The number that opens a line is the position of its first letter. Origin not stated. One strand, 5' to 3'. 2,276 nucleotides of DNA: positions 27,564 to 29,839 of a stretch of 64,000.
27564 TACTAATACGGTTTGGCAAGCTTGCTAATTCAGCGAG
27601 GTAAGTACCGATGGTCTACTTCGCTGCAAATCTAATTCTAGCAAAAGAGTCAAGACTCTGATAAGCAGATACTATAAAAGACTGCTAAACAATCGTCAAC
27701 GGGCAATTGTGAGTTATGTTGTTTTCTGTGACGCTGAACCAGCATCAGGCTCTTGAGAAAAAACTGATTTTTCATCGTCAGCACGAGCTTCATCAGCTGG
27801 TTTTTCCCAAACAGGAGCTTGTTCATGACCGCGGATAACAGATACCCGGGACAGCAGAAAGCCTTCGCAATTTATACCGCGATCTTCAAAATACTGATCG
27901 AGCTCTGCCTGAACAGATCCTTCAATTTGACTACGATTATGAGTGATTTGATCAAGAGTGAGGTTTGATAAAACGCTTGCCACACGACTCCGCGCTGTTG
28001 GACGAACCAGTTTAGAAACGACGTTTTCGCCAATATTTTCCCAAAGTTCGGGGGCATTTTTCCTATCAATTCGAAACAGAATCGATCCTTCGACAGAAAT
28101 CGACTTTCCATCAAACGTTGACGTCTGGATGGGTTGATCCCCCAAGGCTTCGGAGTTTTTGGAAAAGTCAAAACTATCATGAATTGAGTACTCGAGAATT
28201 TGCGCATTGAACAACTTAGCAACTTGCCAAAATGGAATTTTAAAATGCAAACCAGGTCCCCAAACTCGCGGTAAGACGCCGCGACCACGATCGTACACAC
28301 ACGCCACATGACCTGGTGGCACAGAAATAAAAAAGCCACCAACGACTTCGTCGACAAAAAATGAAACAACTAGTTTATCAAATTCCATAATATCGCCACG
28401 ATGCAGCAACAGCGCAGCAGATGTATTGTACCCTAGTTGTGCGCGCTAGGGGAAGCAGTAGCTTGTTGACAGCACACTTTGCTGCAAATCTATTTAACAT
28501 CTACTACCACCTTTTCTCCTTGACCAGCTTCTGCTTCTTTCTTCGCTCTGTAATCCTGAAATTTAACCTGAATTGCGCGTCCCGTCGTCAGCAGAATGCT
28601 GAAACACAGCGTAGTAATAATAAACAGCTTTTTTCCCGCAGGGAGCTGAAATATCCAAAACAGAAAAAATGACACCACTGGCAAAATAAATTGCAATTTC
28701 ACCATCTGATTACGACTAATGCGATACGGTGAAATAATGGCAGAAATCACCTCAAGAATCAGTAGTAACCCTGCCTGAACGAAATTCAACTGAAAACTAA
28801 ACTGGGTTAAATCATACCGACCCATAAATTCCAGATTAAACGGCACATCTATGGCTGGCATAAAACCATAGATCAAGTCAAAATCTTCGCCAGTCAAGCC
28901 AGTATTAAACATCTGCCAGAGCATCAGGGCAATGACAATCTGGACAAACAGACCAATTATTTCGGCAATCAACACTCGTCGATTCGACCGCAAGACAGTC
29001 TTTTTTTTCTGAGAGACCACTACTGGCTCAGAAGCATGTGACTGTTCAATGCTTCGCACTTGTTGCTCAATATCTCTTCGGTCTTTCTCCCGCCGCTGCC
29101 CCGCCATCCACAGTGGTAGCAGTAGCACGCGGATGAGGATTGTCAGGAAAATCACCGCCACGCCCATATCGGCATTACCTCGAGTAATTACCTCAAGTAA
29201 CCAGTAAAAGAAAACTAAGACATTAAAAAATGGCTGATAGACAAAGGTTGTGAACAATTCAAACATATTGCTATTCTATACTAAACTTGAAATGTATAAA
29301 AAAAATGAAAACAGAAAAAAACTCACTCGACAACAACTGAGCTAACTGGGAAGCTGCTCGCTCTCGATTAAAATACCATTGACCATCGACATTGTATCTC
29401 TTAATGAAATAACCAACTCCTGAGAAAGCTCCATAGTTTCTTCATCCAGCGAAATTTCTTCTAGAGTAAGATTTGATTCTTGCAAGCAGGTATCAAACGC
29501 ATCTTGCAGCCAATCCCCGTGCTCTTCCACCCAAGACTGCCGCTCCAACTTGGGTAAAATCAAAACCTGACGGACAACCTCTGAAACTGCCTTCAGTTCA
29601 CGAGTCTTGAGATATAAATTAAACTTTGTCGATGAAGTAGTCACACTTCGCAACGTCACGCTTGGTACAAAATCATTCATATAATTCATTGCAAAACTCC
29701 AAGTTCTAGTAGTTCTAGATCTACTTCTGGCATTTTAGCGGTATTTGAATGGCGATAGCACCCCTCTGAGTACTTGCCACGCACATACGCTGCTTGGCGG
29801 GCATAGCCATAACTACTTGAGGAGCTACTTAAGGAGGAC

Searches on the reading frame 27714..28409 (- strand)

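Call 13: search_protein_families(library=pfam, proteins=[window:27714-28409:-], max_evalue=0.01)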
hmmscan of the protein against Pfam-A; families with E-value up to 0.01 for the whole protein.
window:27714-28409:- (231 aa): 1 family
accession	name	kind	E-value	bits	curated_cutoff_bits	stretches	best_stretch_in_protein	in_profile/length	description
PF01145.31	Band_7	-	2.8e-25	89.8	23.6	1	29-190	2-146/176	SPFH domain / Band 7 family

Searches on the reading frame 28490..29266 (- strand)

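Call 13: search_protein_families(library=pfam, proteins=[window:28490-29266:-], max_evalue=0.01)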
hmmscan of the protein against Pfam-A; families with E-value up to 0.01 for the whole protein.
window:28490-29266:- (258 aa): 1 family
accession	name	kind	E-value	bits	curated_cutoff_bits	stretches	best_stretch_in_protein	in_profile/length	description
PF02096.25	60KD_IMP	-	1.7e-13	51.3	35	1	34-225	1-156/163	60Kd inner membrane protein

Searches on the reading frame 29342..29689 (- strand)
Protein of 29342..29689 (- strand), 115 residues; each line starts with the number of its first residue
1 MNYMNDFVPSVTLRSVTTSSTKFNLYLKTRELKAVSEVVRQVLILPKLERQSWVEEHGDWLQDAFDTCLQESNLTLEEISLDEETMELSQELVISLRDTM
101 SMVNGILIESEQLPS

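Call 37: search_protein_families(library=pfam, proteins=[window:29342-29689:-], max_evalue=10)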
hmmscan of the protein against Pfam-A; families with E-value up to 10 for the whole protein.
window:29342-29689:- (115 aa): 2 families
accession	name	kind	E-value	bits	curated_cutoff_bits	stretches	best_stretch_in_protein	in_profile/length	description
PF25822.1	UBL_USP40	-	0.012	16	23.2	1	27-82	20-74/88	USP40 ubiquitin-like domain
PF06984.18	MRP-L47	-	0.031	14.8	27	1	61-108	36-85/87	Mitochondrial 39-S ribosomal protein L47 (MRP-L47)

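Call 49: find_homologous_proteins(query=window:29342-29689:-, max_evalue=0.001)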
Query window:29342-29689:- (115 aa): 5 proteins with E <= 0.001 among 6 candidates.
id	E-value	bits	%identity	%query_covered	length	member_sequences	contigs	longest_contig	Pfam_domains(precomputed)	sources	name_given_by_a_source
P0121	3.6e-63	228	100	97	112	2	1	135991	-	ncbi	ncbi:MAG: hypothetical protein WDZ94_02905 [Patescibacteria group bacterium]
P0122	4.4e-54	199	84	97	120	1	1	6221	-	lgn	-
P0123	3.9e-47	176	76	97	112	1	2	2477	-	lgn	-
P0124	1.1e-35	140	62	94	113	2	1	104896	-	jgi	-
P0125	1.1e-33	133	60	97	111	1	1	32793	-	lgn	-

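Call 62: search_protein_families(library=ncbifam, proteins=[window:29342-29689:-], max_evalue=1)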
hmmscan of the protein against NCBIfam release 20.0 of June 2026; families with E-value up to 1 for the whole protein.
window:29342-29689:- (115 aa): 1 family
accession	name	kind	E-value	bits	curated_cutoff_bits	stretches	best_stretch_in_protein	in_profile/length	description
NF051454.1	tyrosinase_PvdP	equivalog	0.058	11.8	625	1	41-100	457-517/536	pyoverdine maturation tyrosinase PvdP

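Call 71: predict_structure(alignment_id=A2)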
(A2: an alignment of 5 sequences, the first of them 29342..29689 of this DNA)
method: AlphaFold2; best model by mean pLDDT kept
length: 115 residues; sequences in the alignment: 5
mean_pLDDT: 70.2   pTM: 0.52
mean pLDDT of the five models: 70.2, 68.6, 67.8, 66.9, 62.8
residues with pLDDT >= 90: 0; 70-90: 78; 50-70: 17; < 50: 20
segments of 3 or more residues with pLDDT < 50: 1-19
pLDDT, mean of each block of 10 residues (from residue 1): 32 41 74 83 84 85 79 65 76 82 78 56
secondary structure, 60 per line:
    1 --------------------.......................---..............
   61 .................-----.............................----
elements in order: H21-43 H47-77 H83-111

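Call 73: fold_search(model_id=the predicted structure, library=pdb)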
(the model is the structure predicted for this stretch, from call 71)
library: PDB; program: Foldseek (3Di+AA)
matches with E <= 10: 362; with E <= 0.001: 0
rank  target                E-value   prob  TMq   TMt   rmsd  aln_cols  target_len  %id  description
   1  8fih_B                3.2e-01  0.30  0.27  0.29   8.4        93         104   12  Multi-state design of two-state switchable hinge proteins (released 2023-08-16)
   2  4l8i_B                3.6e-01  0.47  0.34  0.34   8.6       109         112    9  Crystal structure of RSV epitope scaffold FFL_005 (released 2014-02-12)
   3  8rz1_D                3.9e-01  0.89  0.47  0.51   5.0       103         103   12  Synthetic immunogen RH5-34EM bound to monoclonal antibody R5.034 (released 2024-07-17)
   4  5aqp_D                4.9e-01  0.85  0.52  0.53   6.3       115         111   12  Fragment-based screening of HSP70 sheds light on the functional role of ATP-binding site residues (released 2016-10-05)
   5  9r34_A                5.8e-01  0.77  0.45  0.21   4.4        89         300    9  Norovirus NS3 hexamer in complex with ATP-gamma-S (released 2025-10-29)
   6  3f57_A                6.1e-01  0.80  0.50  0.33   5.2       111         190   11  Crystal structure of human erythroid beta spectrin repeats 14 and 15 (ankyrin binding domain) (released 2009-02-24)
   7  3fzf_B                6.1e-01  0.54  0.39  0.41   7.0       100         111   10  Crystal Structure of Hsc70/Bag1 in complex with ATP (released 2009-03-17)
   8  1hx1_B                7.3e-01  0.51  0.41  0.41   7.3       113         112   13  CRYSTAL STRUCTURE OF A BAG DOMAIN IN COMPLEX WITH THE HSC70 ATPASE DOMAIN (released 2001-03-07)
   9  8rz0_C                7.7e-01  0.90  0.55  0.59   5.1       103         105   14  Synthetic immunogen RH5-34EM bound to monoclonal antibody R5.016 (released 2024-07-17)
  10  5aqg_D                8.2e-01  0.72  0.51  0.52   6.4       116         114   11  Fragment-based screening of HSP70 sheds light on the functional role of ATP-binding site residues (released 2016-10-05)
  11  5aqt_B                8.2e-01  0.47  0.41  0.41   7.6       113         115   12  Fragment-based screening of HSP70 sheds light on the functional role of ATP-binding site residues (released 2016-10-05)
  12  8rz0_E                8.7e-01  0.90  0.55  0.56   4.5       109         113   14  Synthetic immunogen RH5-34EM bound to monoclonal antibody R5.016 (released 2024-07-17)
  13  9rgx_A                8.7e-01  0.75  0.51  0.58   4.2       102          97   15  X-ray crystal structure of a de novo designed single-chain antiparallel 3-helix coiled-coil bundle, sc-apCC3-ACW (released 2025-09-03)
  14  8s9s_4                8.7e-01  0.63  0.51  0.43  14.4       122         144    6  Structure of the human ER membrane protein complex (EMC) in GDN (released 2023-05-17)
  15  8ek4_A                8.7e-01  0.38  0.39  0.35   7.4       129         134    7  De novo designed ice-binding proteins from twist-constrained helices (released 2023-07-12)
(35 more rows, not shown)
